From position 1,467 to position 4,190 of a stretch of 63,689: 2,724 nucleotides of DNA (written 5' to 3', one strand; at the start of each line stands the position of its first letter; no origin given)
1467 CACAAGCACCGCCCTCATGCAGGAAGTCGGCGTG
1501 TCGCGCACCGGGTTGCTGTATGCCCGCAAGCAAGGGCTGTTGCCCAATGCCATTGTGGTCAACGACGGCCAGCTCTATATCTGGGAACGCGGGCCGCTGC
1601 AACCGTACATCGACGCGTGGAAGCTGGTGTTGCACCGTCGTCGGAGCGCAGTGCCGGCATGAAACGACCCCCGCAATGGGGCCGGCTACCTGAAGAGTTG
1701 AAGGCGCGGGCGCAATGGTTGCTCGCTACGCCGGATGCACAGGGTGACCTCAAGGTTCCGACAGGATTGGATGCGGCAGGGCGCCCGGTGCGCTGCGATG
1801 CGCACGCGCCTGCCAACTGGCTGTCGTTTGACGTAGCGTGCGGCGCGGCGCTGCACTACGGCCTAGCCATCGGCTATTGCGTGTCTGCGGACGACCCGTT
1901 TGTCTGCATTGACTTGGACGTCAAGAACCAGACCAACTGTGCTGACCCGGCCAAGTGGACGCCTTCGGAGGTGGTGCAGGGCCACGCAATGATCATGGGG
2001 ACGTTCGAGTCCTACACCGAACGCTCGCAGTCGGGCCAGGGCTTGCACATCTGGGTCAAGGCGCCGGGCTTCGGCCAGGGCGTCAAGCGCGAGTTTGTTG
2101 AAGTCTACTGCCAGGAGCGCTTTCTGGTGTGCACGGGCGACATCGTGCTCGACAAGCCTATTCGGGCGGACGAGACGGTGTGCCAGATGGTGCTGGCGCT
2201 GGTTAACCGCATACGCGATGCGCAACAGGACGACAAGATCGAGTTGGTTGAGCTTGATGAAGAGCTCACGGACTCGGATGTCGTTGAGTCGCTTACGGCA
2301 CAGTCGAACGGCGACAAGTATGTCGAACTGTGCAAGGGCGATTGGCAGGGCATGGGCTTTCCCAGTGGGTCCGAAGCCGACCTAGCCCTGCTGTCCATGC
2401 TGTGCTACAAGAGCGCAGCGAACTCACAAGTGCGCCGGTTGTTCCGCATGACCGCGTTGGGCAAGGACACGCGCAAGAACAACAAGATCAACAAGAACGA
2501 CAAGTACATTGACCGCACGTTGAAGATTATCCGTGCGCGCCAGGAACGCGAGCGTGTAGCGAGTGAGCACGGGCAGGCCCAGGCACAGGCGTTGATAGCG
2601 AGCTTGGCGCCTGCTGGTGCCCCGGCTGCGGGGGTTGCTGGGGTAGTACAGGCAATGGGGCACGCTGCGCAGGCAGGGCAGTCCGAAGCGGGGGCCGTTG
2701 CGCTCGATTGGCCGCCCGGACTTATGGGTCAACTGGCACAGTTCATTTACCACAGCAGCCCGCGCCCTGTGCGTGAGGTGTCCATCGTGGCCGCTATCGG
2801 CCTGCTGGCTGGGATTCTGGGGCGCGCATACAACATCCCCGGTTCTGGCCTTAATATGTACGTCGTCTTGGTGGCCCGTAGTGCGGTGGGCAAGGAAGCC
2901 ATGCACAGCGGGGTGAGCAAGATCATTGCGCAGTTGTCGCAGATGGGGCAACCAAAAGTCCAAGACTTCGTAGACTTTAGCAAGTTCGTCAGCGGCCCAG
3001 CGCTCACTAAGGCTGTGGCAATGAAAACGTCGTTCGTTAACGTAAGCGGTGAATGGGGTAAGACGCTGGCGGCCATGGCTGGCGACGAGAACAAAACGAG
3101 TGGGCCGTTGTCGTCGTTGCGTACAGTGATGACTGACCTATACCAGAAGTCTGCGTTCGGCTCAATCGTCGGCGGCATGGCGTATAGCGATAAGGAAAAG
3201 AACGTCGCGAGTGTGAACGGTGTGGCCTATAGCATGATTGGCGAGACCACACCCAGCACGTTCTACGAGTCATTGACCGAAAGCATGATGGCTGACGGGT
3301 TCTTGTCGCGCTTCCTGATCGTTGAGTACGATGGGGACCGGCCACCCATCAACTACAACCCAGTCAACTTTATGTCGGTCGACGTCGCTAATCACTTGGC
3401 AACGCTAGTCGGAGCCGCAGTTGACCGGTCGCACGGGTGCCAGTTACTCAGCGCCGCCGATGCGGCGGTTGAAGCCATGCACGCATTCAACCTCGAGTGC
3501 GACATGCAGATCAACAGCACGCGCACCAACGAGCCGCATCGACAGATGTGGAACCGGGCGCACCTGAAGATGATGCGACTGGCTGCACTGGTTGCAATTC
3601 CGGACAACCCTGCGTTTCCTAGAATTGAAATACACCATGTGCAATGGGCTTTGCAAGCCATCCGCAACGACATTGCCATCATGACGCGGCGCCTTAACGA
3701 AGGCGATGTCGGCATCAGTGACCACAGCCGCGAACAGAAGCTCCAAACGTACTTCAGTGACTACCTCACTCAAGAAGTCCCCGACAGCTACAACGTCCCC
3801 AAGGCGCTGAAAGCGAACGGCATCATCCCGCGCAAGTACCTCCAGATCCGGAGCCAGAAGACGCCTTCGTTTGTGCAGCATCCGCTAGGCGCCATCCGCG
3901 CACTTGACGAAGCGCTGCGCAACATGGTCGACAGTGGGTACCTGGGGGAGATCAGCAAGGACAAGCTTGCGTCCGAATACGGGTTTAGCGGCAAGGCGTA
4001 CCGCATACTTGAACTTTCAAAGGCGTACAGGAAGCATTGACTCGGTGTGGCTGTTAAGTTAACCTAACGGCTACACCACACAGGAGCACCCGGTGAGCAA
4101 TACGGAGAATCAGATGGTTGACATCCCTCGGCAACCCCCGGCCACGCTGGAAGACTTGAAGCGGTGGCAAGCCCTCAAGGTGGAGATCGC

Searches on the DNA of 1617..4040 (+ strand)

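Call 62: search_rna_families(sources=[L049, L051, L053], threshold=evalue, max_evalue=0.1, show_alignments=6)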
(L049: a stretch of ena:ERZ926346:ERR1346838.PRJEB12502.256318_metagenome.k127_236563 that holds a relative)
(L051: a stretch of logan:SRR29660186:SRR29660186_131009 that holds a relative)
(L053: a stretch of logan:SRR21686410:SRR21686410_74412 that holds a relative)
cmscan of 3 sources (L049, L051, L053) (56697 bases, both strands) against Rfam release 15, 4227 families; matches with E-value up to 0.1: 2.
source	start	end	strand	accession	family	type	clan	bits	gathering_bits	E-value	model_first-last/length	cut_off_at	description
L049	4847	4990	+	RF02836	Bcj14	Gene; sRNA;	-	38.1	59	0.0031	1-171/171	no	Burkholderia RNA 14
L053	6179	6259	-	RF00005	tRNA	Gene; tRNA;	CL00001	35.7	29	0.00078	1-71/71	no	tRNA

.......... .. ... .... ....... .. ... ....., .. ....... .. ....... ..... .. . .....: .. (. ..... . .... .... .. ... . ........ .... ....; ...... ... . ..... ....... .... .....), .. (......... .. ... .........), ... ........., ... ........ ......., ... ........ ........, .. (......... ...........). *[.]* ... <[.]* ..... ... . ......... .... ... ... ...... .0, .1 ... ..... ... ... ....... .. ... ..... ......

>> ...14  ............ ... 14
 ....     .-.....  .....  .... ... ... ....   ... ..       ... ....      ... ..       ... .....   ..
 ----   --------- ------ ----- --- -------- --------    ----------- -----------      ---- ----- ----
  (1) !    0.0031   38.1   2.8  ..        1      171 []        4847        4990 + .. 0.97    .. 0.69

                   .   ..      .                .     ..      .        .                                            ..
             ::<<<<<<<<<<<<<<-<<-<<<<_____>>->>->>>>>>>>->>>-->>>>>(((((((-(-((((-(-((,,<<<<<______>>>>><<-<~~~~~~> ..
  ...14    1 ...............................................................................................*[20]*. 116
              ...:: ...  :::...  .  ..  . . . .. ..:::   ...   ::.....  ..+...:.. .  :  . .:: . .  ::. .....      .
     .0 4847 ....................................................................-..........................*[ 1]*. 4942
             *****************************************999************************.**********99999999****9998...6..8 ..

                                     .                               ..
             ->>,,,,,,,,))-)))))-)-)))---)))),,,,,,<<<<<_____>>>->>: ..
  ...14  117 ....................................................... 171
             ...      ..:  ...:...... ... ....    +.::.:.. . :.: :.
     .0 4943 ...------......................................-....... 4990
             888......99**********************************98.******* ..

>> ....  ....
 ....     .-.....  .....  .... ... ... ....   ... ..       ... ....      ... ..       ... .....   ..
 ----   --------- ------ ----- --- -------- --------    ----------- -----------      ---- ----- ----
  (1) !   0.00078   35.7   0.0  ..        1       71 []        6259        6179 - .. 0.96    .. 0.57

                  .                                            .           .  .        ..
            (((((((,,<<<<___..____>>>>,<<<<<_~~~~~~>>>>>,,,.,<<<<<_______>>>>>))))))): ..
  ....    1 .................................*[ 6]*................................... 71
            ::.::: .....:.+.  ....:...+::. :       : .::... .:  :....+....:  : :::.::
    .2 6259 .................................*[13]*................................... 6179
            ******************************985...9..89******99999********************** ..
